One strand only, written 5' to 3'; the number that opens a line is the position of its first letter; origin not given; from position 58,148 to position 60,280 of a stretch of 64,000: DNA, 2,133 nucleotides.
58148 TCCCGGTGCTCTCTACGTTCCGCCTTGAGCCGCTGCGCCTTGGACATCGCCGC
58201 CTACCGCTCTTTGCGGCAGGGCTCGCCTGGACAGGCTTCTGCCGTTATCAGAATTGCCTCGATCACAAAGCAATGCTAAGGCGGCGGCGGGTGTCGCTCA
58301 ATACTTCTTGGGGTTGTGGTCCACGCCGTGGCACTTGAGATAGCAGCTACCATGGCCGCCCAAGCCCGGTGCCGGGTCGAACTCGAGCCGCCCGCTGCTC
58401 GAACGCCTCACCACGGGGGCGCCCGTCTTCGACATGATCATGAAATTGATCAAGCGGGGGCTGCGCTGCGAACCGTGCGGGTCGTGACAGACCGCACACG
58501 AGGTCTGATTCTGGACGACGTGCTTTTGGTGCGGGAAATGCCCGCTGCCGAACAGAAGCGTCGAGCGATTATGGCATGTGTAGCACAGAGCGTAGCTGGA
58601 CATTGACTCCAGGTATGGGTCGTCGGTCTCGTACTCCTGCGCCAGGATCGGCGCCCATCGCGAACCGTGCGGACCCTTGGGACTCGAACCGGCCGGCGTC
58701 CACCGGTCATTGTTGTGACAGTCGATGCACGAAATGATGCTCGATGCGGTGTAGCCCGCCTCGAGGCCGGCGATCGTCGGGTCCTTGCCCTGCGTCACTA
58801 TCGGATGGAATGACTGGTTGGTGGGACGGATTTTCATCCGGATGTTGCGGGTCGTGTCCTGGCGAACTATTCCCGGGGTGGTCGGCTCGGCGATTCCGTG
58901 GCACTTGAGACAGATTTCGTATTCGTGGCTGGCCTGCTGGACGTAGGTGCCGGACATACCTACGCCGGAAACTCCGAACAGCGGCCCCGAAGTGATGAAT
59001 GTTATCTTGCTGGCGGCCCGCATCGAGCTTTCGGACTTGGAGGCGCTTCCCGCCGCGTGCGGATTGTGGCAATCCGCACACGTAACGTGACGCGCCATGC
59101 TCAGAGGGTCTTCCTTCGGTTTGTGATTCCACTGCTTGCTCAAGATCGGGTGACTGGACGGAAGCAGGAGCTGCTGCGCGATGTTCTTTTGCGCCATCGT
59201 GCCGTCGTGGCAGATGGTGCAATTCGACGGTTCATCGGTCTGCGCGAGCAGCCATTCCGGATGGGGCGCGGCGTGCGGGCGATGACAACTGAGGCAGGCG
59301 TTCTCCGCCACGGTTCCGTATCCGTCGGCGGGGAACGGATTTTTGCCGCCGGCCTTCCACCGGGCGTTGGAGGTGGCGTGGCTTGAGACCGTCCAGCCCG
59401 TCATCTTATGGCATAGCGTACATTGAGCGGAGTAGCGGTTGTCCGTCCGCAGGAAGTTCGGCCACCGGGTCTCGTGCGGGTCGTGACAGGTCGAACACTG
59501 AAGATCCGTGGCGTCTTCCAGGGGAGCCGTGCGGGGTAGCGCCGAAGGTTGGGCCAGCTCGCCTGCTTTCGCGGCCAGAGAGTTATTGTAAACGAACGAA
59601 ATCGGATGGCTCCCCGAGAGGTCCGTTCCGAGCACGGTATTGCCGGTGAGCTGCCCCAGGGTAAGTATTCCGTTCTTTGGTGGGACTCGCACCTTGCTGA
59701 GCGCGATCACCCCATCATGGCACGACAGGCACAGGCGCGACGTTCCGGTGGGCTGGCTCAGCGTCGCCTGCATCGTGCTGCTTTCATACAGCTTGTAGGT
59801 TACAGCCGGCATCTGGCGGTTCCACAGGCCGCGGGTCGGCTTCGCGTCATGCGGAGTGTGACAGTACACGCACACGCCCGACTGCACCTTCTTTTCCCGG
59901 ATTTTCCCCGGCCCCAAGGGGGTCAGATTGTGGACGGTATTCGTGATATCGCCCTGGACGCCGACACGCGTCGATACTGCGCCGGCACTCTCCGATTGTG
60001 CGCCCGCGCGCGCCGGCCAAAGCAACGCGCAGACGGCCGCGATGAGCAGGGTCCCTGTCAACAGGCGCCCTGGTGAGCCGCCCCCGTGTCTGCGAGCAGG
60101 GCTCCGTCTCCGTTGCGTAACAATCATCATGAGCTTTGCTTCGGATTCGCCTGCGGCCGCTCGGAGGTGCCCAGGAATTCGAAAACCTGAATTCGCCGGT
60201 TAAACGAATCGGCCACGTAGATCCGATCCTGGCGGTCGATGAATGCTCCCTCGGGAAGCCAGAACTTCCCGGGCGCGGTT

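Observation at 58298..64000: Candidate porin-cytochrome extracellular electron-transfer conduit: 2 trihaem c7-like + 686-aa OMP barrel + NHL lipoprotein + dodecahaem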

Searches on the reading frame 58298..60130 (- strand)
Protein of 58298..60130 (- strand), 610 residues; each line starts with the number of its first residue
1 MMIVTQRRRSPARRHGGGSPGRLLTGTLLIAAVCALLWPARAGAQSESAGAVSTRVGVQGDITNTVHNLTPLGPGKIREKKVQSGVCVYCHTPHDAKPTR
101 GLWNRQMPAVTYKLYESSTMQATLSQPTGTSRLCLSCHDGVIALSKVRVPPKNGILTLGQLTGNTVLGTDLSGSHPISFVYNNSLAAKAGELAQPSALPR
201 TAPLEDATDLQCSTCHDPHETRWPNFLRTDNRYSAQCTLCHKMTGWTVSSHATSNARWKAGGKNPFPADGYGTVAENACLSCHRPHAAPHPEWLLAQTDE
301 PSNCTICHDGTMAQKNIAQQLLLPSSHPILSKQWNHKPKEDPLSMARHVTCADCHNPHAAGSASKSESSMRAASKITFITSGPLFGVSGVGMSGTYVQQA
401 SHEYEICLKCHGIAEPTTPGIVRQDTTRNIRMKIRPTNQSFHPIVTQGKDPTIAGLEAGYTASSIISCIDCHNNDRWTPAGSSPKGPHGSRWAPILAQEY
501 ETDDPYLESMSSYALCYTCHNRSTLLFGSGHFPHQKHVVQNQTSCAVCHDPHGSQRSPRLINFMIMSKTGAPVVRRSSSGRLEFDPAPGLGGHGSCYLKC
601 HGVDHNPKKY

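Call 3: search_protein_families(library=pfam, proteins=[window:58298-60130:-], max_evalue=0.01)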
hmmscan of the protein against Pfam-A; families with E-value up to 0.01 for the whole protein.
window:58298-60130:- (610 aa): 7 families
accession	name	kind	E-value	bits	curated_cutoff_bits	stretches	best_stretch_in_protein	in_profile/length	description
PF09699.15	Paired_CXXCH_1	-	8e-26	89.9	20.6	3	274-312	4-40/41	Doubled CXXCH motif (Paired_CXXCH_1)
PF14522.11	Cytochrome_C7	-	9.4e-16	57.8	24.8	0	276-315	13-55/67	Cytochrome c7 and related cytochrome c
PF22113.1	Mtrc-MtrF_II-IV_dom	-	1.7e-15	57.5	30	2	398-554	22-168/176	Outer membrane cytochrome MtrC/MtrF-like, domains II/IV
PF14537.11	Cytochrom_c3_2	-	3.5e-10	40.7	25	1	207-309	4-79/79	Cytochrome c3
PF22678.1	Cytochrom_c_NrfB-like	-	4.4e-05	24.3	27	0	500-556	20-72/89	Cytochrome c-type protein NrfB-like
PF02085.21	Cytochrom_CIII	-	0.0051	17.6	22.9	0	209-308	30-101/101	Class III cytochrome C family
PF13435.11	Cytochrome_C554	-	0.01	17.2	20.8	0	236-308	1-83/84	Cytochrome c554 and c-prime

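Call 6: search_protein_families(library=ncbifam, proteins=[window:58298-60130:-], max_evalue=0.01)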
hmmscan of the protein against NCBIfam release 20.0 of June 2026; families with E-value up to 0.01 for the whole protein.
window:58298-60130:- (610 aa): 5 families
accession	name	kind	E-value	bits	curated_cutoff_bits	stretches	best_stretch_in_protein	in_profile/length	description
TIGR03508.1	decahem_SO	subfamily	1.4e-22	80.4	192.2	3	501-561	105-162/258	DmsE family decaheme c-type cytochrome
TIGR01905.1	paired_CXXCH_1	subfamily_domain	4.8e-22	77.6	25.2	2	274-312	4-40/41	doubled CXXCH domain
NF041028.1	decahem_GSU2203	exception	5.6e-18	65.2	325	3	275-365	124-191/317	GSU2203 family decaheme c-type cytochrome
NF040971.1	cytc_ExtS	equivalog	0.0011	18.3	100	1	274-363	23-102/262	selenite/tellurite reduction operon c-type cytochrome lipoprotein ExtS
TIGR03153.1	cytochr_NrfH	equivalog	0.0015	18.6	134.2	0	83-142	51-113/138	cytochrome c nitrite reductase small subunit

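Call 29: find_homologous_proteins(query=window:58298-60130:-)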
Query window:58298-60130:- (610 aa): 5180 proteins with E <= 0.001 among 8000 candidates; the best 120 are listed.
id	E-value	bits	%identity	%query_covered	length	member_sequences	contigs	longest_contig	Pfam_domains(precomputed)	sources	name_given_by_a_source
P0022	0.0e+0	1387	100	96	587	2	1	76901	PF09699.16,PF14537.12,PF14522.12,PF22113.2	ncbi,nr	ncbi:MAG TPA: cytochrome c3 family protein [Candidatus Binataceae bacterium]|nr:cytochrome c3 family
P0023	0.0e+0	1020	71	100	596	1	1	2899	PF09699.16,PF14537.12,PF22678.2,PF14522.12,PF22113.2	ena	-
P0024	9.5e-289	978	68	100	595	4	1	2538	PF09699.16,PF14537.12,PF22678.2,PF14522.12,PF22113.2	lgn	-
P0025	1.3e-288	977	67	100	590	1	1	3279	PF09699.16,PF14537.12,PF14522.12,PF22113.2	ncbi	-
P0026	1.5e-284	964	68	99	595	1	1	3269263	PF09699.16,PF14537.12,PF22678.2,PF14522.12,PF22113.2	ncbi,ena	-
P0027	5.8e-281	952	65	100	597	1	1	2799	PF09699.16,PF14537.12,PF22678.2,PF14522.12,PF22113.2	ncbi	-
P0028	5.2e-278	942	66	98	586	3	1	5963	PF09699.16,PF14537.12,PF22678.2,PF14522.12,PF22113.2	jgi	-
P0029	7.3e-278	942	67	96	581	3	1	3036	PF09699.16,PF14537.12,PF22678.2,PF14522.12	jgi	jgi:predicted CXXCH cytochrome family protein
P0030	8.7e-274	928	68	91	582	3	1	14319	PF09699.16,PF14537.12,PF22678.2,PF14522.12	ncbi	-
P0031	2.3e-273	927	68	91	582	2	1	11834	PF09699.16,PF14537.12,PF22678.2,PF14522.12,PF22113.2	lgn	-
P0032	2.7e-273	926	68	91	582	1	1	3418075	PF09699.16,PF14537.12,PF22678.2,PF14522.12,PF22113.2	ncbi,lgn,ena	-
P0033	7.0e-271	918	65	96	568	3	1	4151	PF09699.16,PF14537.12,PF14522.12,PF22113.2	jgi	jgi:predicted CXXCH cytochrome family protein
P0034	1.2e-256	871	62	99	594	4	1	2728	PF09699.16,PF14537.12,PF22678.2,PF14522.12,PF22113.2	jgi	-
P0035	1.5e-251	855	65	88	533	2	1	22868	PF09699.16,PF14537.12,PF02085.22,PF14522.12,PF22113.2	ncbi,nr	ncbi:MAG TPA: cytochrome c3 family protein [Candidatus Binataceae bacterium]|nr:cytochrome c3 family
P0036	2.5e-230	785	58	95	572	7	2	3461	PF09699.16,PF14537.12,PF14522.12,PF22113.2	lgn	-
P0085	1.3e-208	713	56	90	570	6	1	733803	PF09699.16,PF14537.12,PF14522.12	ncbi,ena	-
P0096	4.8e-207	708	56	91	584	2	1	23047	PF09699.16,PF14537.12,PF13435.12,PF14522.12,PF22113.2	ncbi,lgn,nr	ncbi:MAG: hypothetical protein GZ089_00480 [Aromatoleum sp.]|nr:hypothetical protein [Aromatoleum sp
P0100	3.6e-206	705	55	92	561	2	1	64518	PF09699.16,PF14537.12,PF22678.2,PF14522.12,PF22113.2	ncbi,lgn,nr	ncbi:MAG: hypothetical protein HY615_05655 [Candidatus Rokubacteria bacterium]|nr:hypothetical prote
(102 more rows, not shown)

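Call 30: find_encoding_contigs(protein=P0096, flank=10000, max_places=1)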
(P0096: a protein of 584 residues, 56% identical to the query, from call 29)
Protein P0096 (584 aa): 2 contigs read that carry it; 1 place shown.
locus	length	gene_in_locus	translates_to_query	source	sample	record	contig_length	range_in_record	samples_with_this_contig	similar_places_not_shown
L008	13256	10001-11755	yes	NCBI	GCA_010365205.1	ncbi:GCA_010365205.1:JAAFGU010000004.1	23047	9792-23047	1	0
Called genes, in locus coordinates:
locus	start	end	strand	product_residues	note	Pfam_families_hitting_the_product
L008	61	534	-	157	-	PF07885:Ion_trans_2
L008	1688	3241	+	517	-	PF00512:HisKA (weak), PF02518:HATPase_c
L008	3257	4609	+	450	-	PF00072:Response_reg, PF00158:Sigma54_activat, PF14532:Sigma54_activ_2, PF00004:AAA (weak), PF07728:AAA_5 (weak), PF25601:AAA_lid_14, PF02954:HTH_8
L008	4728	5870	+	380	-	PF17170:DUF5128 (faint), PF01731:Arylesterase (faint), PF08450:SGL (faint), PF25021:TEN_NHL (faint), PF06739:SBBP (faint), PF01436:NHL (weak)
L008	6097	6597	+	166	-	PF14522:Cytochrome_C7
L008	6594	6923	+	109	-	PF14522:Cytochrome_C7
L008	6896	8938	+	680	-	-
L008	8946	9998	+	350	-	PF01436:NHL (faint), PF08450:SGL (faint), PF17170:DUF5128 (faint), PF25021:TEN_NHL (faint)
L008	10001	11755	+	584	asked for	PF13435:Cytochrome_C554 (faint), PF14537:Cytochrom_c3_2 (faint), PF14522:Cytochrome_C7 (faint), PF09699:Paired_CXXCH_1, PF22113:Mtrc-MtrF_II-IV_dom (weak), PF09699:Paired_CXXCH_1 (weak)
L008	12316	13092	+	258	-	PF22113:Mtrc-MtrF_II-IV_dom (faint), PF09699:Paired_CXXCH_1 (faint)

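Call 31: find_encoding_contigs(protein=P0100, flank=10000, max_places=1)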
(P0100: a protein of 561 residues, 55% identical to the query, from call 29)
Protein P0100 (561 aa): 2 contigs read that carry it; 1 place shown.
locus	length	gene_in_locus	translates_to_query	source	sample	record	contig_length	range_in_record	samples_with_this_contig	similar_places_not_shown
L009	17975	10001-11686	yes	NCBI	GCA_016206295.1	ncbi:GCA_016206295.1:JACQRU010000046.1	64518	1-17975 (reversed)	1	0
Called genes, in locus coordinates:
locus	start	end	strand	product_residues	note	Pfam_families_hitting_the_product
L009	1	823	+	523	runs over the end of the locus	PF00672:HAMP, PF00512:HisKA, PF02518:HATPase_c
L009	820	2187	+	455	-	PF00072:Response_reg, PF00158:Sigma54_activat, PF14532:Sigma54_activ_2, PF00004:AAA (faint), PF07728:AAA_5, PF25601:AAA_lid_14, PF02954:HTH_8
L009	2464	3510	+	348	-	PF17170:DUF5128 (faint), PF01731:Arylesterase (faint), PF25021:TEN_NHL (faint), PF06739:SBBP (faint), PF08450:SGL (weak), PF22807:TrAA12 (faint), PF01436:NHL (weak)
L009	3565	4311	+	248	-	PF14522:Cytochrome_C7 (faint), PF22113:Mtrc-MtrF_II-IV_dom (faint), PF09699:Paired_CXXCH_1 (faint)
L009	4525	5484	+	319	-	PF13442:Cytochrome_CBB3, PF00034:Cytochrom_C, PF13442:Cytochrome_CBB3, PF00034:Cytochrom_C (weak)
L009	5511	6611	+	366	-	PF02085:Cytochrom_CIII (faint), PF14522:Cytochrome_C7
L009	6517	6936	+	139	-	PF14522:Cytochrome_C7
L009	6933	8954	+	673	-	-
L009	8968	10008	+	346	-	PF08450:SGL (weak), PF01731:Arylesterase (faint), PF25021:TEN_NHL (weak), PF17170:DUF5128 (weak), PF01436:NHL (weak)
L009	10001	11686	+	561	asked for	PF22678:Cytochrom_c_NrfB-like (faint), PF14522:Cytochrome_C7 (faint), PF14537:Cytochrom_c3_2 (faint), PF09699:Paired_CXXCH_1, PF22113:Mtrc-MtrF_II-IV_dom (weak)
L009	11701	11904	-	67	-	-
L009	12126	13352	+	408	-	-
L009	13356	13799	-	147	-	PF00581:Rhodanese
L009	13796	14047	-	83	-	PF09851:SHOCT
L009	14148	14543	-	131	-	-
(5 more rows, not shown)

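Call 32: find_encoding_contigs(protein=P0085, flank=10000, max_places=1)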
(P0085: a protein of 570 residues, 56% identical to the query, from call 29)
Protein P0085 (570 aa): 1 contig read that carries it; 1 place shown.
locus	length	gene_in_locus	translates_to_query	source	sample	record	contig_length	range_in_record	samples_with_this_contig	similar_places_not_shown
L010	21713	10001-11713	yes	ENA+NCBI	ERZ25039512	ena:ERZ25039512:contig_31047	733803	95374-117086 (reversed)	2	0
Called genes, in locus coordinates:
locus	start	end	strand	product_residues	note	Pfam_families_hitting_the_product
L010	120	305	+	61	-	-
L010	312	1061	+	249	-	-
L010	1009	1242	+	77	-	-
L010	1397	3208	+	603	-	PF13231:PMT_2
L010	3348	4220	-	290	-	PF09699:Paired_CXXCH_1 (faint)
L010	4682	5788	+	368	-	PF01731:Arylesterase (faint), PF08450:SGL (weak), PF25021:TEN_NHL (faint), PF01436:NHL (faint), PF17170:DUF5128 (faint), PF24684:Vgb_lyase (faint), PF06739:SBBP (faint)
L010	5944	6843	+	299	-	PF02085:Cytochrom_CIII (faint), PF14522:Cytochrome_C7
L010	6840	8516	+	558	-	-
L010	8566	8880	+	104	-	-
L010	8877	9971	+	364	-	PF08450:SGL (faint), PF25021:TEN_NHL (faint), PF17170:DUF5128, PF01436:NHL (weak)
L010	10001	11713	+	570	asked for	PF14522:Cytochrome_C7 (faint), PF14537:Cytochrom_c3_2 (faint), PF09699:Paired_CXXCH_1 (faint)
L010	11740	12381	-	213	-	-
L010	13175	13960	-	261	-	PF06386:GvpL_GvpF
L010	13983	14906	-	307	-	PF00004:AAA, PF17862:AAA_lid_3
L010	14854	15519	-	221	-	PF05496:RuvB_N, PF13191:AAA_16 (weak), PF07724:AAA_2 (faint), PF13173:AAA_14 (weak), PF13401:AAA_22 (faint), PF00004:AAA, PF07728:AAA_5 (weak), PF17862:AAA_lid_3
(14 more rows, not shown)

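Call 61: search_solved_structures(query=A4, max_evalue=1)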
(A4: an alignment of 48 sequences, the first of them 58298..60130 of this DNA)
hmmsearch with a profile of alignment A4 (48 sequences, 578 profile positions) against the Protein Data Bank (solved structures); distinct sequences matched with E-value up to 1: 7.
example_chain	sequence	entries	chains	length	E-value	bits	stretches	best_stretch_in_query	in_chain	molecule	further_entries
7tfs_A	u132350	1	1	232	5.8e-38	133.9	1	23-221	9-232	Cytochrome c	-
9yuq_N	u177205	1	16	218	7.2e-30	107.1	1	25-220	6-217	Putative multiheme cytochrome c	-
3ouq_A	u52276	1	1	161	0.00031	22.5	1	172-291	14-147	Cytochrome c family protein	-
6i5b_A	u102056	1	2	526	0.0061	18.2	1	223-344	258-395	Uncharacterized protein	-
28pb_A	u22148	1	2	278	0.034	15.8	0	480-537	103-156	Cytochrome c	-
2ozy_A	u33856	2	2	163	0.085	14.5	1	470-526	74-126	Cytochrome c-type protein nrfB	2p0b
8k5o_C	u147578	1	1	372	0.93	11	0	280-357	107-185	Photosynthetic reaction center cytochrome c subunit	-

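Call 75: search_solved_structures(query=window:58298-60130:-, max_evalue=0.01, show_alignments=2)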
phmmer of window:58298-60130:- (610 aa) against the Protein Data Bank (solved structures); distinct sequences matched with E-value up to 0.01: 3.
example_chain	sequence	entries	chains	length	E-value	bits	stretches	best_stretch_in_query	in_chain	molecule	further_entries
7tfs_A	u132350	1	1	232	1.1e-22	83.6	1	58-242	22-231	Cytochrome c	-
9yuq_N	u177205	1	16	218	4.8e-18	68.4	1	83-242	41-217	Putative multiheme cytochrome c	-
28pb_A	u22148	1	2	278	0.0056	18.6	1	132-244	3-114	Cytochrome c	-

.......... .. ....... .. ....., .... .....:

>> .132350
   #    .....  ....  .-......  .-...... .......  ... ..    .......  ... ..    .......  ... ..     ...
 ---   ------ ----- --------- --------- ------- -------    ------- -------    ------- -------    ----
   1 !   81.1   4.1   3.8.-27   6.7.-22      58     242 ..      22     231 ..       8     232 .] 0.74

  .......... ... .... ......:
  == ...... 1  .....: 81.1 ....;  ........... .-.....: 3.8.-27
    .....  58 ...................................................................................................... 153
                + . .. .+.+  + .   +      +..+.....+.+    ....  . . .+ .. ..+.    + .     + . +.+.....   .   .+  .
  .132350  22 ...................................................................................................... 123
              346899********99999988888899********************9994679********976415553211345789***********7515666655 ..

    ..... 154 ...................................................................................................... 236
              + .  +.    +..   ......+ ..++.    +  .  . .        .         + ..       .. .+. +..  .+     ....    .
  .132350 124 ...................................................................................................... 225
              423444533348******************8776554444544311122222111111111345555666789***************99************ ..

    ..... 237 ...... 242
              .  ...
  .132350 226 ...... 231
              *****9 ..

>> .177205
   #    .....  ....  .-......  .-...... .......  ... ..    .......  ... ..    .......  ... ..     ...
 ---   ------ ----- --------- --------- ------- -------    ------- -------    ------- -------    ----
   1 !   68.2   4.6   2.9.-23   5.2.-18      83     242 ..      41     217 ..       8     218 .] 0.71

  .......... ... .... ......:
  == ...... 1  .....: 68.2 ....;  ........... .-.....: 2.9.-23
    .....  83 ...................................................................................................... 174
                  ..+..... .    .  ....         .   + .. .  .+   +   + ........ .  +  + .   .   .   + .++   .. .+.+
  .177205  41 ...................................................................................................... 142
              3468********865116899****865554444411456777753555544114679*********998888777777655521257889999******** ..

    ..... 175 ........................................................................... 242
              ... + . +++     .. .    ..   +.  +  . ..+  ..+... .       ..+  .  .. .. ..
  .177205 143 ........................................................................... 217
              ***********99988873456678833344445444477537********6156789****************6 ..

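Call 76: predict_structure(alignment_id=A4)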
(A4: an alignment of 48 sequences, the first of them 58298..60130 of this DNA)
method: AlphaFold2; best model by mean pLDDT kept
length: 610 residues; sequences in the alignment: 48
mean_pLDDT: 36.0   pTM: 0.20
mean pLDDT of the five models: 36.0, 35.7, 33.9, 33.7, 33.0
residues with pLDDT >= 90: 0; 70-90: 12; 50-70: 56; < 50: 542
segments of 3 or more residues with pLDDT < 50: 1-20, 39-244, 248-254, 278-522, 529-531, 543-560, 566-568, 574-610
pLDDT, mean of each block of 10 residues (from residue 1): 35 38 66 68 31 28 26 33 25 25 26 24 25 27 33 38 31 29 35 39 33 26 30 34 45 55 58 52 32 30 32 37 32 32 32 25 29 33 36 37 26 27 23 24 27 38 34 33 32 43 41 37 53 55 47 41 49 48 45 35 40
secondary structure, 60 per line:
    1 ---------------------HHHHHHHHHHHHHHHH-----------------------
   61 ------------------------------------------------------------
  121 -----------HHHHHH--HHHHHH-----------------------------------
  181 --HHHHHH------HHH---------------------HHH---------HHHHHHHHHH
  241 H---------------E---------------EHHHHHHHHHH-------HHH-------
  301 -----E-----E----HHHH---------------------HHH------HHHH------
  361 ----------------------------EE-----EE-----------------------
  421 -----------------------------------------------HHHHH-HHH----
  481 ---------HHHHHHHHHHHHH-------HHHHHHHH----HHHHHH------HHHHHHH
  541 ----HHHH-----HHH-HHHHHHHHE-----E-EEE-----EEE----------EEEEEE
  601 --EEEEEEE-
elements in order: H22-37 H132-137 H140-145 H183-188 H231-241 H274-283 H317-320 H351-354 H468-472 H490-502 H510-517 H522-527 H534-540 H545-548 H558-565 E574-576 E582-584 E595-600 E603-609
